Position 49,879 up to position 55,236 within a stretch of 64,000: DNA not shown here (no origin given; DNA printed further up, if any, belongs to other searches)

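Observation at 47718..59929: wzm and wzt glycan-exporter genes are split by ~9 kb that encodes three large exported proteins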

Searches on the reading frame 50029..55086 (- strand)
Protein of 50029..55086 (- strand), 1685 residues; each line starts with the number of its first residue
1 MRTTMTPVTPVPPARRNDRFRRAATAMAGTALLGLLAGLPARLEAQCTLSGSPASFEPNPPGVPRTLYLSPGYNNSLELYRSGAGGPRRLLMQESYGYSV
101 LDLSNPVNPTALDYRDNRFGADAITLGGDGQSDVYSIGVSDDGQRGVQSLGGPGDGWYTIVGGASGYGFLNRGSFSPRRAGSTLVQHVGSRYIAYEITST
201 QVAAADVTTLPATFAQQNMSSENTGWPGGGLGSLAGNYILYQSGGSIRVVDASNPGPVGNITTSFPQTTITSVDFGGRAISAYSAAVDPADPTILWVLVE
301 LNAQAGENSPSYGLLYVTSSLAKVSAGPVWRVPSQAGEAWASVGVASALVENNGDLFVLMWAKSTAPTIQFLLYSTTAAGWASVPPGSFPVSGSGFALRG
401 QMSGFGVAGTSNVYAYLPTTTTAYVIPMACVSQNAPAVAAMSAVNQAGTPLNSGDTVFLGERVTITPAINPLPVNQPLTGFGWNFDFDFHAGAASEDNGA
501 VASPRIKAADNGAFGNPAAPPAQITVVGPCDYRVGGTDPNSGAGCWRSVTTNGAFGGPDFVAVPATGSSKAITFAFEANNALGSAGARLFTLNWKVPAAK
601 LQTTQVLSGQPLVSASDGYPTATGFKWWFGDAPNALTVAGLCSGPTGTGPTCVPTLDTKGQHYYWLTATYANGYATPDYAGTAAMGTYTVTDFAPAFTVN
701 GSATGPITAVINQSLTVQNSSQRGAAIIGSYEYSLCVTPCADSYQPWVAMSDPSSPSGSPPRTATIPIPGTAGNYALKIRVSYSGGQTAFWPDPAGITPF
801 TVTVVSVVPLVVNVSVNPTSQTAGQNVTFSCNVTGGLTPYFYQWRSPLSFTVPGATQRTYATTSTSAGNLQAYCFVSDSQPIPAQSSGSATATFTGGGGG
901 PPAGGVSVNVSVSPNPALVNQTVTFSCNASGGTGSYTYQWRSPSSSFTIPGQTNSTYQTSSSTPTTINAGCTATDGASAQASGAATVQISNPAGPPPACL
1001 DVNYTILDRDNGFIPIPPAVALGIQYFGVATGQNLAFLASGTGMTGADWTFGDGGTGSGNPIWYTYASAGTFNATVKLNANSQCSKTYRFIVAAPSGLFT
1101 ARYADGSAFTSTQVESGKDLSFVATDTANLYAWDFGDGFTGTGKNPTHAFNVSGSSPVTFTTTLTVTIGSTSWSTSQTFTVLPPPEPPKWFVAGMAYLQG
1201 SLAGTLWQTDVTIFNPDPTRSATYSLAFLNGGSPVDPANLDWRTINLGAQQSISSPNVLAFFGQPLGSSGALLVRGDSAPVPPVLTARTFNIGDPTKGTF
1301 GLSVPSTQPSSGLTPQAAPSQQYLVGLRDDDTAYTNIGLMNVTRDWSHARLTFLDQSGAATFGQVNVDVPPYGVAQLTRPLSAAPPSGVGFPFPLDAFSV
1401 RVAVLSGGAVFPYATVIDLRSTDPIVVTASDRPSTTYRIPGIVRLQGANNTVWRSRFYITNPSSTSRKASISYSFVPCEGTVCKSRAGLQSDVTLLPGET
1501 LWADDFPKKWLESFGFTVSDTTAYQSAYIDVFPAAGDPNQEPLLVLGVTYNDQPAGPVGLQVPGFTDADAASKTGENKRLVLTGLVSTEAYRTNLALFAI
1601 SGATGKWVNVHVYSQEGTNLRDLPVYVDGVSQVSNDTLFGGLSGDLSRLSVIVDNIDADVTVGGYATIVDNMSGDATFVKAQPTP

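Call 4: search_protein_families(library=pfam, proteins=[window:50029-55086:-], max_evalue=0.01)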
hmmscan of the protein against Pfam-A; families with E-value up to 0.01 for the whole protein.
window:50029-55086:- (1685 aa): 4 families
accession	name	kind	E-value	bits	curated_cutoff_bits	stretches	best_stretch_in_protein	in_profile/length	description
PF18911.6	PKD_4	-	3.8e-14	52.9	27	2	1125-1180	25-82/85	PKD domain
PF00801.26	PKD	-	6e-10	39.4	23.5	2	1029-1081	11-68/80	PKD domain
PF13927.12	Ig_3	-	1.4e-09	38.7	30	2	814-859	4-50/78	Immunoglobulin domain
PF13573.12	SprB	-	0.0003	20.8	28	0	928-942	20-34/37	SprB repeat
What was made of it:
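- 50029..55086 (-): 1685-aa exported PKD/Ig-domain protein; the fastest-evolving member of the trio. PKD_4, PKD and Ig_3 matches (call 4).
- Checked: 50029-55086: 1685-aa protein with PKD and Ig domains (call 4).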

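Call 50: search_protein_families(library=ncbifam, proteins=[window:50029-55086:-], max_evalue=0.01)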
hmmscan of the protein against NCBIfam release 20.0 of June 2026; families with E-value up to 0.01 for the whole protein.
window:50029-55086:- (1685 aa): 0 families
